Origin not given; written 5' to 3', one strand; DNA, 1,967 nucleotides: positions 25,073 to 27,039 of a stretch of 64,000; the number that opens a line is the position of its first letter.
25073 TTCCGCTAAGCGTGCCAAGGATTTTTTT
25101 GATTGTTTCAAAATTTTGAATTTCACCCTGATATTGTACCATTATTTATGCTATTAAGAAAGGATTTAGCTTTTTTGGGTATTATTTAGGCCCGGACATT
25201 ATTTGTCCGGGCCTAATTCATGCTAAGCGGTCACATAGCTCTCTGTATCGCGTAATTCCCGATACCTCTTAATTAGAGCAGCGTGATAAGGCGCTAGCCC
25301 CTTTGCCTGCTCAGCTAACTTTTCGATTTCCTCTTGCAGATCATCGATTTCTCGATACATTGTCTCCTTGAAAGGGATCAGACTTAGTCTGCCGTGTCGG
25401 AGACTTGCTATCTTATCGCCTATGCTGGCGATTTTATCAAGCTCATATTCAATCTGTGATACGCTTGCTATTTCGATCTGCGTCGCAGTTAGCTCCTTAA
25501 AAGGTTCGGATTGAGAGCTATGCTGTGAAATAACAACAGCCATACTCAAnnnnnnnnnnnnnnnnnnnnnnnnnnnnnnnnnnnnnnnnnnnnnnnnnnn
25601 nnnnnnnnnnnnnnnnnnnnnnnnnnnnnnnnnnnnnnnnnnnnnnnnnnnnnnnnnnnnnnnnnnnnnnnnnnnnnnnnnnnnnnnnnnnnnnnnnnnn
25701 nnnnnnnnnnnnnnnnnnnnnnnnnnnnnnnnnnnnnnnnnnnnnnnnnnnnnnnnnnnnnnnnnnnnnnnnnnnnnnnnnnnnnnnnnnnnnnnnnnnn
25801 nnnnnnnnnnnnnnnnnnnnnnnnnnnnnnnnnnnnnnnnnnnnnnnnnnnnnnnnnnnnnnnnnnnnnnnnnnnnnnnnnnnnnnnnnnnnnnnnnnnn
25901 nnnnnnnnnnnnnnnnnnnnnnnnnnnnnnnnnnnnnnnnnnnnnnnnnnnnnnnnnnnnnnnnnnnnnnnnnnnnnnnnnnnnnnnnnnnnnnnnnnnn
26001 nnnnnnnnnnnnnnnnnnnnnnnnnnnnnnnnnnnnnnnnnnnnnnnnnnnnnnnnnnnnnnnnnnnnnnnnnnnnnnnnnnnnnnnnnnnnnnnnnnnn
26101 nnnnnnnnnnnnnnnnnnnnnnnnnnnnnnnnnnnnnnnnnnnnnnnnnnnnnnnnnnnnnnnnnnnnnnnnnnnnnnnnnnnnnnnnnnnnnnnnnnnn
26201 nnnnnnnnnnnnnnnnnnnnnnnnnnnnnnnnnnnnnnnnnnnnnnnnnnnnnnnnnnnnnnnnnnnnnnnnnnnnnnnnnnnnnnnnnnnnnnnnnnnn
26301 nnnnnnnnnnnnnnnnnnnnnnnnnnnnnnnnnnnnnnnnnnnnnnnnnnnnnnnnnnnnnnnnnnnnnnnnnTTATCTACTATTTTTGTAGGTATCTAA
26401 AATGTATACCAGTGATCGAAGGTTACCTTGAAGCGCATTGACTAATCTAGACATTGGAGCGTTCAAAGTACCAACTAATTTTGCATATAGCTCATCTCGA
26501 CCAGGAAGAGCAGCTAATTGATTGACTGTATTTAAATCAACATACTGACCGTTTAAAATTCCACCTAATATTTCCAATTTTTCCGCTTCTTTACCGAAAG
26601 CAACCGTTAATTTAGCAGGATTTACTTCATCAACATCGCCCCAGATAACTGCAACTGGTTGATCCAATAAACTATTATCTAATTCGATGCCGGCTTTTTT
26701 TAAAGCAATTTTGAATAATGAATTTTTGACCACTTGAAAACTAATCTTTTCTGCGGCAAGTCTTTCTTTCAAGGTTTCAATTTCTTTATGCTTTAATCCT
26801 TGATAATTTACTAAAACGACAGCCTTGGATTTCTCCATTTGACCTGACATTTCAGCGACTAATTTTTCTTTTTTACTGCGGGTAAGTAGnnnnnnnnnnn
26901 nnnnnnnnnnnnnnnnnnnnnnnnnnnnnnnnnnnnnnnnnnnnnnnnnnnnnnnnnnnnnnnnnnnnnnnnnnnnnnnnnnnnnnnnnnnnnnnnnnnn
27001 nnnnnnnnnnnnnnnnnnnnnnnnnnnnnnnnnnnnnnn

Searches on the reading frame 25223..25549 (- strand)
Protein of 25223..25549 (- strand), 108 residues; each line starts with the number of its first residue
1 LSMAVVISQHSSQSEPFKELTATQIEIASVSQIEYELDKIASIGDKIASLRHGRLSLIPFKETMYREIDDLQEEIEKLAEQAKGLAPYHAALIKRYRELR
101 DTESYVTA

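Call 43: search_protein_families(library=pfam, proteins=[window:25223-25549:-], max_evalue=0.01)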
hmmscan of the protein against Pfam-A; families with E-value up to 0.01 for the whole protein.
window:25223-25549:- (108 aa): 1 family
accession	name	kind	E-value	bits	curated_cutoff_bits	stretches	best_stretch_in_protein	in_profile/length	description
PF08946.15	Osmo_CC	-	0.004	17.8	24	0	66-89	19-42/46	Osmosensory transporter coiled coil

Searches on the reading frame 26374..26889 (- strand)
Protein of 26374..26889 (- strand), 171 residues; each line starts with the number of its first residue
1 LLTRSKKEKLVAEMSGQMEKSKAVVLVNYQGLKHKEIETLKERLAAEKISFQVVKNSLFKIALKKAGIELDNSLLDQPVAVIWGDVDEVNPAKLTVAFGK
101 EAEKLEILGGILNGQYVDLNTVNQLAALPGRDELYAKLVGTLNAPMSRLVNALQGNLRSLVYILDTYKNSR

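Call 32: find_related_loci(query=window:26374-26889:-, collection=genome_contigs, flank=3000)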
Query window:26374-26889:- (171 aa) in genome_contigs; peptide patterns used: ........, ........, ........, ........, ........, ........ (x = any residue, [..] = any of these).
103 stretches matched a pattern, but none encodes a relative of the query by tblastn (E <= 1e-3).

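Call 70: find_related_loci(query=window:26374-26889:-, collection=metagenome_contigs, flank=3000)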
Query window:26374-26889:- (171 aa) in metagenome_contigs; peptide patterns used: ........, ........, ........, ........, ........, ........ (x = any residue, [..] = any of these).
158 stretches matched a pattern; 4 encode a relative of the query (tblastn E <= 1e-3); 4 distinct loci.
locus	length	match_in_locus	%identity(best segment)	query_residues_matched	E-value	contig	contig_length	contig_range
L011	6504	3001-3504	80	1-168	9e-91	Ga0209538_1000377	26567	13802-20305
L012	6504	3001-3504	80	1-168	9e-91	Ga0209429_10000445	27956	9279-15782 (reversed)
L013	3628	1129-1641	68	1-171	1e-77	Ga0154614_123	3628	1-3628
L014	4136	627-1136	65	2-171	6e-71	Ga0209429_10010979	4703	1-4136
